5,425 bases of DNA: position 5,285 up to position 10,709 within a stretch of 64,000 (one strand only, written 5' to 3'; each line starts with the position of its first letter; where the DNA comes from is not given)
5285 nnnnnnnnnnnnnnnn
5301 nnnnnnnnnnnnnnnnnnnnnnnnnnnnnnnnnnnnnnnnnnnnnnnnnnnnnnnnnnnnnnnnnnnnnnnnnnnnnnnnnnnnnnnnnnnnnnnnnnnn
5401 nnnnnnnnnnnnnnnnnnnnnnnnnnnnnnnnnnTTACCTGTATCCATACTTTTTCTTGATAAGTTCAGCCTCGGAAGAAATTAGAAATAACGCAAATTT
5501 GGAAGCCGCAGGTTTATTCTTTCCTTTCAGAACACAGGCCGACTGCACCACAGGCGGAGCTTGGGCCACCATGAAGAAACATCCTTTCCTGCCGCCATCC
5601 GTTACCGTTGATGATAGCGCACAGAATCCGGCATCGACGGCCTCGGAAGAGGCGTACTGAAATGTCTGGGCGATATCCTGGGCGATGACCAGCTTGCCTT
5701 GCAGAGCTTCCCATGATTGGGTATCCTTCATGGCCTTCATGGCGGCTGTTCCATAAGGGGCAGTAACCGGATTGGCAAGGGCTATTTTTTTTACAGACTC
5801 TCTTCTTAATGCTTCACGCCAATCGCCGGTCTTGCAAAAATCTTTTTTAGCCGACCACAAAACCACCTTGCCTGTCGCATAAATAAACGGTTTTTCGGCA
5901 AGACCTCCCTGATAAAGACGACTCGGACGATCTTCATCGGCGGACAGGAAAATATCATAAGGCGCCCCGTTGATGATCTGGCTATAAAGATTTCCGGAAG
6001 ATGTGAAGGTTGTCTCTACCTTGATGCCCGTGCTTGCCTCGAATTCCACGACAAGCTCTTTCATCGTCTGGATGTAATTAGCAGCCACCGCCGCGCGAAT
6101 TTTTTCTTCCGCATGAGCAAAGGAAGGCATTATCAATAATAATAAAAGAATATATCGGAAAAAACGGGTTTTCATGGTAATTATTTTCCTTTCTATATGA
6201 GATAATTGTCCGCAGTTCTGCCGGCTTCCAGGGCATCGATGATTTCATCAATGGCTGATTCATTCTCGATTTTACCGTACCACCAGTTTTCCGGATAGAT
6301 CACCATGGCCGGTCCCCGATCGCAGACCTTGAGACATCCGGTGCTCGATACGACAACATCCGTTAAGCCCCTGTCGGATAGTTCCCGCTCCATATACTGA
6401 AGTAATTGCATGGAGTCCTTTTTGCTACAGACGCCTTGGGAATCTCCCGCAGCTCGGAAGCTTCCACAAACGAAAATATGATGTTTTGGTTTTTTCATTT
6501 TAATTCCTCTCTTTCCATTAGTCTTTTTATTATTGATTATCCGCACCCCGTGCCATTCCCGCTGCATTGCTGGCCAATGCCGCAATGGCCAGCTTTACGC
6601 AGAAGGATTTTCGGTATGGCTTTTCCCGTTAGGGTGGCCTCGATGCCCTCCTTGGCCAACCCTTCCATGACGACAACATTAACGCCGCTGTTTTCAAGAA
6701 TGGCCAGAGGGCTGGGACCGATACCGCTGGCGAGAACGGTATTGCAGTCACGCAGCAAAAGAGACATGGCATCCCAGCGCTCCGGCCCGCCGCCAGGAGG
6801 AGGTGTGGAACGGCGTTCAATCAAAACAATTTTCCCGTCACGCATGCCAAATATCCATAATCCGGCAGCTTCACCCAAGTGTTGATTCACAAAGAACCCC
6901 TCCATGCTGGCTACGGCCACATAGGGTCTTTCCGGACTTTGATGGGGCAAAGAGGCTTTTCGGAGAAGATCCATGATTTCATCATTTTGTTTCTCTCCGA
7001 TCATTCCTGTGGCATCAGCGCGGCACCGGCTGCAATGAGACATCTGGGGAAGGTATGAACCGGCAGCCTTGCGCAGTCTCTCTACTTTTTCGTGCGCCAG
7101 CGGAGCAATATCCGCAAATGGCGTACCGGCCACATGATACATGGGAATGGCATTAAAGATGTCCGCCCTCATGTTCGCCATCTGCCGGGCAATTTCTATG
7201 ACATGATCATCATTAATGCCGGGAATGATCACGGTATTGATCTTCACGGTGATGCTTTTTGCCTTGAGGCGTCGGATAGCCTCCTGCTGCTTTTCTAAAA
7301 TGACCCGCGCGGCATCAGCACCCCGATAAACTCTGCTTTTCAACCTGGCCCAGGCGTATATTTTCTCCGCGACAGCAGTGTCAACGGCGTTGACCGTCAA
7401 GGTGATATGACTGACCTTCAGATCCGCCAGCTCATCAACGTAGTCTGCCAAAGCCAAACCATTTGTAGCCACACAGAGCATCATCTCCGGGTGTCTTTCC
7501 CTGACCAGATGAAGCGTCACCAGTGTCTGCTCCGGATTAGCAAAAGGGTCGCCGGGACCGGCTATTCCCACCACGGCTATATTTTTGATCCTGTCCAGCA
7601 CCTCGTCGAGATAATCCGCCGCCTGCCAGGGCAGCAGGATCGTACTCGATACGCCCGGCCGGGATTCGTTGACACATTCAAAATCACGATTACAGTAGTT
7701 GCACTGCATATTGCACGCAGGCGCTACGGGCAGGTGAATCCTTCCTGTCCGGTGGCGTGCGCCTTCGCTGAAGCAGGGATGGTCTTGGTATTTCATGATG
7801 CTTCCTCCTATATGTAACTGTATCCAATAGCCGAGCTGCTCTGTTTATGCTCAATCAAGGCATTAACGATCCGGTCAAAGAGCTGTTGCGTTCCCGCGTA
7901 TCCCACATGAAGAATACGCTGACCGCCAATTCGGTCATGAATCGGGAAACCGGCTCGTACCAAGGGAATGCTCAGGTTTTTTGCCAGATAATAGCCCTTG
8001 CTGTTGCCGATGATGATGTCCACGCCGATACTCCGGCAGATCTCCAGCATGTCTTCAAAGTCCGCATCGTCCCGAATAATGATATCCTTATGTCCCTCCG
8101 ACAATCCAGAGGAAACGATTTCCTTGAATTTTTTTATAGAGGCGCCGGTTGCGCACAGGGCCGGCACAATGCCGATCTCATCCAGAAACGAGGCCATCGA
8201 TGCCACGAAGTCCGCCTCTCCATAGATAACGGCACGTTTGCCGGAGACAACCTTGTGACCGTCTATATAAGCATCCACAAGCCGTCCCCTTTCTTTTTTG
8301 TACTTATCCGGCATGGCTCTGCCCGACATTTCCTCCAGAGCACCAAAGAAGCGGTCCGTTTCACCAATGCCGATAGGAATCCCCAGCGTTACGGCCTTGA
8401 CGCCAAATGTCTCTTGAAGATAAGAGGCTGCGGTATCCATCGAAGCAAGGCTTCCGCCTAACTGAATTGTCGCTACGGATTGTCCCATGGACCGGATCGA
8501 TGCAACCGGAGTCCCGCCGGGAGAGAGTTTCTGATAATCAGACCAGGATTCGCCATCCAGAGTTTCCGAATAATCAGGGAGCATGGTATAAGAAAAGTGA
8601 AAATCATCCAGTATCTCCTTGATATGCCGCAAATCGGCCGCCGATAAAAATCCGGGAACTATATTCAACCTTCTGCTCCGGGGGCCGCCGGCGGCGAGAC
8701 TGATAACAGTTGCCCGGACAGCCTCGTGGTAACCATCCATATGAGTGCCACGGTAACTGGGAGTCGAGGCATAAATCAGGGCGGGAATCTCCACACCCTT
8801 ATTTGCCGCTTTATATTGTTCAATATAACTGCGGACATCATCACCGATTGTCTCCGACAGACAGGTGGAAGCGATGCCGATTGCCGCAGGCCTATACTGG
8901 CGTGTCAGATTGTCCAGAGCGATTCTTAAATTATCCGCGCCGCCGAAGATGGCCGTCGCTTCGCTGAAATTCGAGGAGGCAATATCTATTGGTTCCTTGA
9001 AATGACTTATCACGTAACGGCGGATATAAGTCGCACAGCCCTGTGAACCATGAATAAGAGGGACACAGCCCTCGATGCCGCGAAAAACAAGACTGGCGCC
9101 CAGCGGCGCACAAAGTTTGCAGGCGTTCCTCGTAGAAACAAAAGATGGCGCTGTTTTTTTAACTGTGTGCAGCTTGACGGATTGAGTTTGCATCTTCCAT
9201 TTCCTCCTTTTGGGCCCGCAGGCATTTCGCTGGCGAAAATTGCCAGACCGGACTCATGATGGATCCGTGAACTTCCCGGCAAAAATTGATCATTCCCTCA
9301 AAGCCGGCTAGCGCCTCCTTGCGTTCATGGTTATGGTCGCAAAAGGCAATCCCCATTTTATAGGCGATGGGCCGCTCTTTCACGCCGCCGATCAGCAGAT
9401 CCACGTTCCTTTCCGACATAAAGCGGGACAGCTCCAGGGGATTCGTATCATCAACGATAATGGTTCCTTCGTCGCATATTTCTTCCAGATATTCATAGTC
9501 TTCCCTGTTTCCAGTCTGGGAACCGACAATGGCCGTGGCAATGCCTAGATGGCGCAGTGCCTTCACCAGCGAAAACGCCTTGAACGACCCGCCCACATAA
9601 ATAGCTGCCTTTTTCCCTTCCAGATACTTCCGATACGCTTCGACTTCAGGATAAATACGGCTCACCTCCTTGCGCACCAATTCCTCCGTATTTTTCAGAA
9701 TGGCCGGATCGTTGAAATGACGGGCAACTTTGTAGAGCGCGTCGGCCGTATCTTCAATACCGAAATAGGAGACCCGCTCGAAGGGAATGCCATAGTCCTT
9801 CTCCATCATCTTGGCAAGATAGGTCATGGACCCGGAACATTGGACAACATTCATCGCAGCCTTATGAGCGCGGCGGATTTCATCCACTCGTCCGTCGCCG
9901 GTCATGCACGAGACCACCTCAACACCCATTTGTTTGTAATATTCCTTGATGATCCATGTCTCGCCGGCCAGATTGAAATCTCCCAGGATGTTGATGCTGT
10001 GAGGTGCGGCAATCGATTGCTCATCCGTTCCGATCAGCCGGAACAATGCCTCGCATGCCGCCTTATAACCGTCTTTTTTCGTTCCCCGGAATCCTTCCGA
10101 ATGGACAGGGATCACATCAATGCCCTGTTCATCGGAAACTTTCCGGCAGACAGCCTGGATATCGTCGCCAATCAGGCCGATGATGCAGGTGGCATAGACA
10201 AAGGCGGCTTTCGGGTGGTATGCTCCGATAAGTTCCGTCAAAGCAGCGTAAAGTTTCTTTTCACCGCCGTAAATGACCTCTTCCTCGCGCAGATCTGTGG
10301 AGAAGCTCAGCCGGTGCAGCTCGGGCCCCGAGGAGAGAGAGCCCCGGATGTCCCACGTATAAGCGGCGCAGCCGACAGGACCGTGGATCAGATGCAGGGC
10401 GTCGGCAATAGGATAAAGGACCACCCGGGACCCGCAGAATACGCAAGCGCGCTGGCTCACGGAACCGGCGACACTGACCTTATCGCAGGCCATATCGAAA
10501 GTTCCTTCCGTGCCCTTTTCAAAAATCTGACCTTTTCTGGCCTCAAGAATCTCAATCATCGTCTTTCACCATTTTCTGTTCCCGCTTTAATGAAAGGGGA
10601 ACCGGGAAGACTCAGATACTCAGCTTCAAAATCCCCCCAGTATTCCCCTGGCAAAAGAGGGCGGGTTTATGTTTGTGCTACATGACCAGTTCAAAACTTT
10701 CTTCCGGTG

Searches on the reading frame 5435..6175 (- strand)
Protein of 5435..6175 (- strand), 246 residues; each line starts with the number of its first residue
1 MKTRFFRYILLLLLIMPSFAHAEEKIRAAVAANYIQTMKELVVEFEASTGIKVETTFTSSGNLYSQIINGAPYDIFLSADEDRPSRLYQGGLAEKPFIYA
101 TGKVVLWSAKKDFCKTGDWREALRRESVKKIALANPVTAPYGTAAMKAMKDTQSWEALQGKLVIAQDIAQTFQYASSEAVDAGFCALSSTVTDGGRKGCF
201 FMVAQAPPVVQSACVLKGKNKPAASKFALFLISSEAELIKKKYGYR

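Call 24: search_protein_families(library=pfam, proteins=[window:5435-6175:-])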
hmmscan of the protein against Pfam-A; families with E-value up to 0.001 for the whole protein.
window:5435-6175:- (246 aa): 2 families
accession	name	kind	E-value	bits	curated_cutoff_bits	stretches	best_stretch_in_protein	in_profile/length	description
PF13531.11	SBP_bac_11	-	1.4e-47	162.8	25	1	26-246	1-227/227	Bacterial extracellular solute-binding protein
PF01547.30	SBP_bac_1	-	5.3e-14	53.3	26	1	32-236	2-305/307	Bacterial extracellular solute-binding protein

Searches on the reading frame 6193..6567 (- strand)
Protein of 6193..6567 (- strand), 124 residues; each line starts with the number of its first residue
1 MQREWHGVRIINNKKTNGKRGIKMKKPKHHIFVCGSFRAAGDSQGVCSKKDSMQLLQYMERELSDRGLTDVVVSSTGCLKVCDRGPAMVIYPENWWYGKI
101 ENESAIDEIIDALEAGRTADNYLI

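Call 24: search_protein_families(library=pfam, proteins=[window:6193-6567:-])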
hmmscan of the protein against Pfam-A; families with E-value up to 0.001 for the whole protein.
window:6193-6567:- (124 aa): 1 family
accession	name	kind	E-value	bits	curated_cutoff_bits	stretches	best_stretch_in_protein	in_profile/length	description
PF07845.16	DUF1636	-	0.00065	20.5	31.6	1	31-113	1-87/117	Protein of unknown function (DUF1636)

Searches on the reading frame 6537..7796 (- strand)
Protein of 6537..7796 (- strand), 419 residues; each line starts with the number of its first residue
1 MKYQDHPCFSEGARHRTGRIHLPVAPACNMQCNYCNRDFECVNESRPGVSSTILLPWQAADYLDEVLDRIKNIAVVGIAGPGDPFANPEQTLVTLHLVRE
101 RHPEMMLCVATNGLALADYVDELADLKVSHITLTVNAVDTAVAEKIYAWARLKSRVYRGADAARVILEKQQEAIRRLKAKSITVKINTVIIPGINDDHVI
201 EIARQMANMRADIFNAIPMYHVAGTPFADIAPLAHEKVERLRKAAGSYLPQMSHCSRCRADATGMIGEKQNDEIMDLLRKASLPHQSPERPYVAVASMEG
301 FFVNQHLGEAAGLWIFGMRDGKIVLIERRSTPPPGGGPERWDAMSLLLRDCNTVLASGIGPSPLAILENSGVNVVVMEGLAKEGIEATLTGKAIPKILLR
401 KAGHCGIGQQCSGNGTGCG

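Call 24: search_protein_families(library=pfam, proteins=[window:6537-7796:-])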
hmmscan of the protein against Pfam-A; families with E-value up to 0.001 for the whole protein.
window:6537-7796:- (419 aa): 2 families
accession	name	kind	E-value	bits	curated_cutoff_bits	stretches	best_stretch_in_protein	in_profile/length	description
PF04055.27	Radical_SAM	-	7e-18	65.8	29.5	1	23-205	2-165/166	Radical SAM superfamily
PF02579.22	Nitro_FeMo-Co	-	1.4e-12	48.2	26.3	1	303-387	5-91/94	Dinitrogenase iron-molybdenum cofactor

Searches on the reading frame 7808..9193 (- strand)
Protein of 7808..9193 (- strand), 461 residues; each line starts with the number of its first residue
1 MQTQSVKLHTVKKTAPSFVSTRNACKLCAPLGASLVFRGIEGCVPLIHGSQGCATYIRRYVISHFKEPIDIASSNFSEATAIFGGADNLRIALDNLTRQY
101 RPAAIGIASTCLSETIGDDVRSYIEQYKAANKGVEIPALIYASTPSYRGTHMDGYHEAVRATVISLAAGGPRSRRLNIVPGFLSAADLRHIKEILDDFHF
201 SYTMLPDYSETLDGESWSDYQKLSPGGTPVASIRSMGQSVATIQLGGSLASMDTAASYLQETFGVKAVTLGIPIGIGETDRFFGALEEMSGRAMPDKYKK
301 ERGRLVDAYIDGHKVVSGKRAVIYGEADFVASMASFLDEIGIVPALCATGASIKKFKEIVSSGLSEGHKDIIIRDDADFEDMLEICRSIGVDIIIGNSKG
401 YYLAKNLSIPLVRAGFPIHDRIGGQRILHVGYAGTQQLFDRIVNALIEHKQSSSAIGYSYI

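Call 24: search_protein_families(library=pfam, proteins=[window:7808-9193:-])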
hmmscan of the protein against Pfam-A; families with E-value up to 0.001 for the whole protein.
window:7808-9193:- (461 aa): 1 family
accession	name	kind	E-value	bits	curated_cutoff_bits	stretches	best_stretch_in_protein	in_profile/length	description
PF00148.24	Oxidored_nitro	-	1.3e-124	416.5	28.6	1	28-446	1-398/399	Nitrogenase component 1 type Oxidoreductase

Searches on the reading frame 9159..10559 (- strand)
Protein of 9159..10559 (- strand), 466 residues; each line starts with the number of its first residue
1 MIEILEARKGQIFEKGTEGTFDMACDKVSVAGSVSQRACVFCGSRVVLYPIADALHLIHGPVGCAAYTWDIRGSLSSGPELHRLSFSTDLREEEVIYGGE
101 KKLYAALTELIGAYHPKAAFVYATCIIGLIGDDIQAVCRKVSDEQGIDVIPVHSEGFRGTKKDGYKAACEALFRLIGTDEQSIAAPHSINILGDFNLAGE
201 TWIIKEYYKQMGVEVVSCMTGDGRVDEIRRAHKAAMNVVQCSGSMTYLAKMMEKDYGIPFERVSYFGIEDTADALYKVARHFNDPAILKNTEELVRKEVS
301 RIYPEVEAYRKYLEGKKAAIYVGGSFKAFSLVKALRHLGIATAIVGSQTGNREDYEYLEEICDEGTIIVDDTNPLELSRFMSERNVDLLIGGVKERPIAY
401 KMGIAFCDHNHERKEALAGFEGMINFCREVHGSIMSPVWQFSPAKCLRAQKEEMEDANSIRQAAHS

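Call 24: search_protein_families(library=pfam, proteins=[window:9159-10559:-])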
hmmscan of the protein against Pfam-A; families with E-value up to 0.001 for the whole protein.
window:9159-10559:- (466 aa): 1 family
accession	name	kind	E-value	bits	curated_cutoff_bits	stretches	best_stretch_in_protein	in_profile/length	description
PF00148.24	Oxidored_nitro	-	4.4e-106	355.6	28.6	1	39-434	1-398/399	Nitrogenase component 1 type Oxidoreductase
